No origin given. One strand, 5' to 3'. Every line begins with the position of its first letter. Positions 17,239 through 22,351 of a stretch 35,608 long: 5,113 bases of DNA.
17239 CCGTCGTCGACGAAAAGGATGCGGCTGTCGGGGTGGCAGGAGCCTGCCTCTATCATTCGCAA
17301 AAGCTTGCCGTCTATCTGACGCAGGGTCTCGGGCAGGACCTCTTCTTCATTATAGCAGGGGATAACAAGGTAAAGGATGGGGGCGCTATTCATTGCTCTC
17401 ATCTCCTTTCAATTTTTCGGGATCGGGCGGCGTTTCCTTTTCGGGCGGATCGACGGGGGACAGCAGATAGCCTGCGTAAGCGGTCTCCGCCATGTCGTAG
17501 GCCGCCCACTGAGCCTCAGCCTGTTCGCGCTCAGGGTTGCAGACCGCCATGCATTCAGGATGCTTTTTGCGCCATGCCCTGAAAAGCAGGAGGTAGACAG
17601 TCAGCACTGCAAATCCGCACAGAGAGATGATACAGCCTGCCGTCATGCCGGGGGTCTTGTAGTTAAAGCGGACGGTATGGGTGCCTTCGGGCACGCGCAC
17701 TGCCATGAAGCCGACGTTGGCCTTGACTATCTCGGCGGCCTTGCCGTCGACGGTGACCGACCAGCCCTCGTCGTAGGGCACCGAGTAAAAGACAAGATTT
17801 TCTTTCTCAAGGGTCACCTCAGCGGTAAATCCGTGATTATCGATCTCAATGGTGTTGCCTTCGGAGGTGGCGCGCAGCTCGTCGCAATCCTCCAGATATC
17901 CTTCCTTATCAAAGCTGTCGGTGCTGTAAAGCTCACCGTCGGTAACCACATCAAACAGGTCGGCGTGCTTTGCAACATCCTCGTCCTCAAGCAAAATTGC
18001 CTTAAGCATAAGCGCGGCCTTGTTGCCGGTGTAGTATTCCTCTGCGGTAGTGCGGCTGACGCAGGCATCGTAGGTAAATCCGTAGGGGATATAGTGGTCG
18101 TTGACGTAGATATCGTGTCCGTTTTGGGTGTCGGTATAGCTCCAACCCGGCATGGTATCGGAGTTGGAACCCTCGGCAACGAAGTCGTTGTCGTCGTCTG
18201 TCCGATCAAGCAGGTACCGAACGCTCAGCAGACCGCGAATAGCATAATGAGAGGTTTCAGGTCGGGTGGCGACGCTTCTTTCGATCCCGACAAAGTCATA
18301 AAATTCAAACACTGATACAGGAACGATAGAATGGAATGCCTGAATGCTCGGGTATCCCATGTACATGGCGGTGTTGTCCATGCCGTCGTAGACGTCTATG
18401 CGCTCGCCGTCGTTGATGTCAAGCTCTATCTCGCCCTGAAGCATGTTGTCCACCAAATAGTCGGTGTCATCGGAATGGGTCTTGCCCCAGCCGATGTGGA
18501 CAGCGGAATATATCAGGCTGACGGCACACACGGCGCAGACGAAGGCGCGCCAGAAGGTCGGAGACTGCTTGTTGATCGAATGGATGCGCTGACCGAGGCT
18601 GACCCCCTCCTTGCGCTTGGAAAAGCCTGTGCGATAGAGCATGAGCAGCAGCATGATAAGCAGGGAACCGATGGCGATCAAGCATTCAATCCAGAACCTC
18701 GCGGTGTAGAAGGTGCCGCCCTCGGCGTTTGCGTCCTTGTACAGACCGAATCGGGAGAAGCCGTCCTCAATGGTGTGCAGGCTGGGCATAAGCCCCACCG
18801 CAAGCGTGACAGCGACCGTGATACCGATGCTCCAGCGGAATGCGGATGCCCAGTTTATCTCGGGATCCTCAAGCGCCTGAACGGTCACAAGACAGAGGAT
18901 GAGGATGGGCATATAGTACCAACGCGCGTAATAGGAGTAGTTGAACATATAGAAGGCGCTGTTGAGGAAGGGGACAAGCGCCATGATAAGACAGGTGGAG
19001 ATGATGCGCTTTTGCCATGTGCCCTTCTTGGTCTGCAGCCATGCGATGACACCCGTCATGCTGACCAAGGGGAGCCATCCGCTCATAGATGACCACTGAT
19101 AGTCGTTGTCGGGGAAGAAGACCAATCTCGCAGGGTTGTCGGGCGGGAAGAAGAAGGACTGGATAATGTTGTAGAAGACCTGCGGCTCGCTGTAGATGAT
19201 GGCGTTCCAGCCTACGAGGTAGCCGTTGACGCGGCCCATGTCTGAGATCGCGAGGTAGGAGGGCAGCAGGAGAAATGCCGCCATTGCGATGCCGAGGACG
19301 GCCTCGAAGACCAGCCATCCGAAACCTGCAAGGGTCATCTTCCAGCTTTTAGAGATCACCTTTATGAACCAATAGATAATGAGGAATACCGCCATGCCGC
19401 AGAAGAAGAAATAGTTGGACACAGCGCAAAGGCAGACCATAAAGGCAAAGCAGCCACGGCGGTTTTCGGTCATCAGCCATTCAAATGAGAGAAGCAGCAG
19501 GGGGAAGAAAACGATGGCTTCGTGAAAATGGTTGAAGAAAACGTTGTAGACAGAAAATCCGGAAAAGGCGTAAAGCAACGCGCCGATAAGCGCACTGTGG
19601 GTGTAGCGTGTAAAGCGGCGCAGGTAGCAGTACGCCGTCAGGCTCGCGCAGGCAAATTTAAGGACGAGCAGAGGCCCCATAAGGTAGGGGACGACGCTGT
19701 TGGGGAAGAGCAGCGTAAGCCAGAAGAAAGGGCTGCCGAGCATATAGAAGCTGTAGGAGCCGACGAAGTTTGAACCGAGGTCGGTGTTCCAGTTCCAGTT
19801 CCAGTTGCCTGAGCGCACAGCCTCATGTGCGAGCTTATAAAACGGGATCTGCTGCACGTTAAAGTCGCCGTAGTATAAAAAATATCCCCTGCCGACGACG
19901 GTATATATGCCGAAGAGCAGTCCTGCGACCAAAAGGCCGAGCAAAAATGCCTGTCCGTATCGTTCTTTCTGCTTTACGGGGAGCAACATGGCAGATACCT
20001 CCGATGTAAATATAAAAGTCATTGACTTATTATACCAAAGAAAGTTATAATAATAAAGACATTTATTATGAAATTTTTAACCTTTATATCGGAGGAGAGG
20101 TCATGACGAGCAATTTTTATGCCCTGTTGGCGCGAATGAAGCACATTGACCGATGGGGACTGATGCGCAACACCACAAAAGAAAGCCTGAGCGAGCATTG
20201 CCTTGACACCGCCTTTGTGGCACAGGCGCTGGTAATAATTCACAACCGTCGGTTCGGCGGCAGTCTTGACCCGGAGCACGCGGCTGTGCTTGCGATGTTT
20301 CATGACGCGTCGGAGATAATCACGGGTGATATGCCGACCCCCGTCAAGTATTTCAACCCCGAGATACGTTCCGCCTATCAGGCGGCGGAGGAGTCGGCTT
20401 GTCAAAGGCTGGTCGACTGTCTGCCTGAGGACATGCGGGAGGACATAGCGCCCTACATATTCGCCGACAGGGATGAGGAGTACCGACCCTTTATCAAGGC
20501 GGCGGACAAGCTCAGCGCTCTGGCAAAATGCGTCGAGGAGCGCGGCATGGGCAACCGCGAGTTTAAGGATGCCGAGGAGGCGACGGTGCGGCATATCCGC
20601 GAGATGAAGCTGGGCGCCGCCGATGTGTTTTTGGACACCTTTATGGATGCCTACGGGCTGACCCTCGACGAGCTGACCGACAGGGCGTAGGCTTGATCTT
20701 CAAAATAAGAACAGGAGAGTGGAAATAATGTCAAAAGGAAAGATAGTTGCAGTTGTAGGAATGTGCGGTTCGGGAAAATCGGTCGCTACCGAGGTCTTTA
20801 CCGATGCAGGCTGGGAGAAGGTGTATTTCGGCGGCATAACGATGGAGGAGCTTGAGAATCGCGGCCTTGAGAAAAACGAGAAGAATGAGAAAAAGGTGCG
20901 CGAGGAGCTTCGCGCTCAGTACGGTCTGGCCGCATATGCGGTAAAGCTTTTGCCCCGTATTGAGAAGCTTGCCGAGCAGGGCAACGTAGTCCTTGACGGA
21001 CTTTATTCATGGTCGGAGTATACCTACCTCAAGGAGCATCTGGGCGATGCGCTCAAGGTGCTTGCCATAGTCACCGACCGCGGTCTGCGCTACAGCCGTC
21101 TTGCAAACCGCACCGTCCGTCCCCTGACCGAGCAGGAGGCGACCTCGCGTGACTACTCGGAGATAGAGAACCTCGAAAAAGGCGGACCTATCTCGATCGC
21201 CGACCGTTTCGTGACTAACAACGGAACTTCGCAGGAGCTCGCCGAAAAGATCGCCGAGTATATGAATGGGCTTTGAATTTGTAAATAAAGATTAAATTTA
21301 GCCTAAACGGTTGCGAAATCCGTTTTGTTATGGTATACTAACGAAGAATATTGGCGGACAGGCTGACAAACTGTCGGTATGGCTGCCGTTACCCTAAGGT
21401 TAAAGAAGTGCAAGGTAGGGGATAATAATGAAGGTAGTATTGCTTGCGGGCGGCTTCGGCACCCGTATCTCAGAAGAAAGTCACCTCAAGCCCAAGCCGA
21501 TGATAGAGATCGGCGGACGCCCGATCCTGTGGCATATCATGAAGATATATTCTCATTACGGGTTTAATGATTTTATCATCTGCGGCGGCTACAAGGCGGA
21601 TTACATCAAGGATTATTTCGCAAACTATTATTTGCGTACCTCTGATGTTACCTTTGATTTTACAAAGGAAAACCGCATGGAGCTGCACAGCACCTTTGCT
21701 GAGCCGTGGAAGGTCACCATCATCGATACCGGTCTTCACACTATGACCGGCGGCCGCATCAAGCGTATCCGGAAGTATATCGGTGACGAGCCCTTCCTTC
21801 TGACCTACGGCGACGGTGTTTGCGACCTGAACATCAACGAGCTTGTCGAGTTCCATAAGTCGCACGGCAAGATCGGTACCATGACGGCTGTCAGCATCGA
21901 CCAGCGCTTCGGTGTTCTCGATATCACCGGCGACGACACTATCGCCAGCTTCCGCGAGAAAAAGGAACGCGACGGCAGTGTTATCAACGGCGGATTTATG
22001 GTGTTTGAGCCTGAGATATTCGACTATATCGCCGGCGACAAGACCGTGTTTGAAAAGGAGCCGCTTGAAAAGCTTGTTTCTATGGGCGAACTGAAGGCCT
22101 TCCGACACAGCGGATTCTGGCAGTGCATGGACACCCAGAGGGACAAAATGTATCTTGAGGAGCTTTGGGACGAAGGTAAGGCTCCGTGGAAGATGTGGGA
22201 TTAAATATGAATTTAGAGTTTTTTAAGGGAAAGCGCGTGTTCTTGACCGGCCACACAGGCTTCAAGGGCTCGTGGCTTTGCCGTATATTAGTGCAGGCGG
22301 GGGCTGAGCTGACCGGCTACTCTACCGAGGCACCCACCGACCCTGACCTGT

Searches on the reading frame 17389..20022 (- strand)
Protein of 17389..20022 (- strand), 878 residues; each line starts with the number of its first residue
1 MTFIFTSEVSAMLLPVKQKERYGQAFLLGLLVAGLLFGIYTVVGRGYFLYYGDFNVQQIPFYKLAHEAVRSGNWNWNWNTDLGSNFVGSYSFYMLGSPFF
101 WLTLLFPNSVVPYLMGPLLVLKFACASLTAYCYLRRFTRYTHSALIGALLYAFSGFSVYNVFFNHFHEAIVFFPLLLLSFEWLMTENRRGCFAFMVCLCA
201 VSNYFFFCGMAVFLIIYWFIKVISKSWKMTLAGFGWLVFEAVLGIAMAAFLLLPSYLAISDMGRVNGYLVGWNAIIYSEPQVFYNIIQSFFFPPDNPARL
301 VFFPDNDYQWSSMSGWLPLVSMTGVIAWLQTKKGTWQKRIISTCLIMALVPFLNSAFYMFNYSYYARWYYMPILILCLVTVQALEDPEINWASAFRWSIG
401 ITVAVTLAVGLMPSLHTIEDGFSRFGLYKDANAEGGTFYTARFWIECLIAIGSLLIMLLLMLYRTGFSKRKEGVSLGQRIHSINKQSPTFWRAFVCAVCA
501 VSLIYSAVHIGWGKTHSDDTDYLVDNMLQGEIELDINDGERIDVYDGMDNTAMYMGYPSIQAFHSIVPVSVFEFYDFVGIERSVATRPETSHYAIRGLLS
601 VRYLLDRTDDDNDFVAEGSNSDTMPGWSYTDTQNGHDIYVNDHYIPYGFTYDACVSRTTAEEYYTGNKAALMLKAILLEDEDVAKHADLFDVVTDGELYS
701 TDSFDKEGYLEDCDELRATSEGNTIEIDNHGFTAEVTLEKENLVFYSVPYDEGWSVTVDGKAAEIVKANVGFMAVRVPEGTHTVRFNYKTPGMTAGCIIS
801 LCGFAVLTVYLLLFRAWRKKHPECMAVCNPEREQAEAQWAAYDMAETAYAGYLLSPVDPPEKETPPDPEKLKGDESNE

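Call 11: search_protein_families(library=pfam, proteins=[window:17389-20022:-], max_evalue=0.01)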
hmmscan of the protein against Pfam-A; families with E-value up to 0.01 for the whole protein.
window:17389-20022:- (878 aa): 1 family
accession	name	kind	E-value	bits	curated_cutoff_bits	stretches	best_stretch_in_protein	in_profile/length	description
PF09586.16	YfhO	-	1.4e-77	262.3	28.5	2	31-687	7-630/835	Bacterial membrane protein YfhO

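Call 12: search_protein_families(library=phrogs, proteins=[window:17389-20022:-], max_evalue=0.001)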
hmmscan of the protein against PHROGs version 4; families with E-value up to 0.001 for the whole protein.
window:17389-20022:- (878 aa): 0 families

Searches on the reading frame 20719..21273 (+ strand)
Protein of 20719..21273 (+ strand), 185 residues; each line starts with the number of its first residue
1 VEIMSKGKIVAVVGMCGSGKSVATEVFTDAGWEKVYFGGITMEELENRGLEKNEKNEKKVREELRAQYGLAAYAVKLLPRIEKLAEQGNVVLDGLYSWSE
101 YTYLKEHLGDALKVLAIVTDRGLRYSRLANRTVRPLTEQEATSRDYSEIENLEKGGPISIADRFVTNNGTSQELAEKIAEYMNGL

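Call 76: search_protein_families(library=pfam, proteins=[window:20719-21273:+], max_evalue=0.00001)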
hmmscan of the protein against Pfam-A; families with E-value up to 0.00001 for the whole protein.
window:20719-21273:+ (185 aa): 1 family
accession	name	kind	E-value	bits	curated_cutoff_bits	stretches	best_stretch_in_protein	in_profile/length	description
PF13238.12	AAA_18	-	1.1e-09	39.3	29.4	1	10-133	1-113/128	AAA domain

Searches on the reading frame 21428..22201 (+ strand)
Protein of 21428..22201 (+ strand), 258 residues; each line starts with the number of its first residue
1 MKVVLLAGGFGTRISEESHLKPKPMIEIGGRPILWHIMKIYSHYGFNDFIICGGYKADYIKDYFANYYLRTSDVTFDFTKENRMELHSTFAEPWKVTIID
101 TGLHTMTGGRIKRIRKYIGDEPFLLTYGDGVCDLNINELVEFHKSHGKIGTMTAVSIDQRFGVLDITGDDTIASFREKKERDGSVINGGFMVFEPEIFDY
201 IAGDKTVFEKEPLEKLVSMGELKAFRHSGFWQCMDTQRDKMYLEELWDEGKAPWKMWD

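Call 76: search_protein_families(library=pfam, proteins=[window:21428-22201:+], max_evalue=0.00001)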
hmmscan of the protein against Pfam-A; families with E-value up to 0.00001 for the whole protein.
window:21428-22201:+ (258 aa): 2 families
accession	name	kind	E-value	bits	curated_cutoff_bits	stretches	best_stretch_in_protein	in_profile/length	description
PF00483.29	NTP_transferase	-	6.2e-19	69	21.2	1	2-223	1-216/245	Nucleotidyl transferase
PF12804.13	NTP_transf_3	-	4.1e-07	30.7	27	1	3-64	1-55/160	MobA-like NTP transferase domain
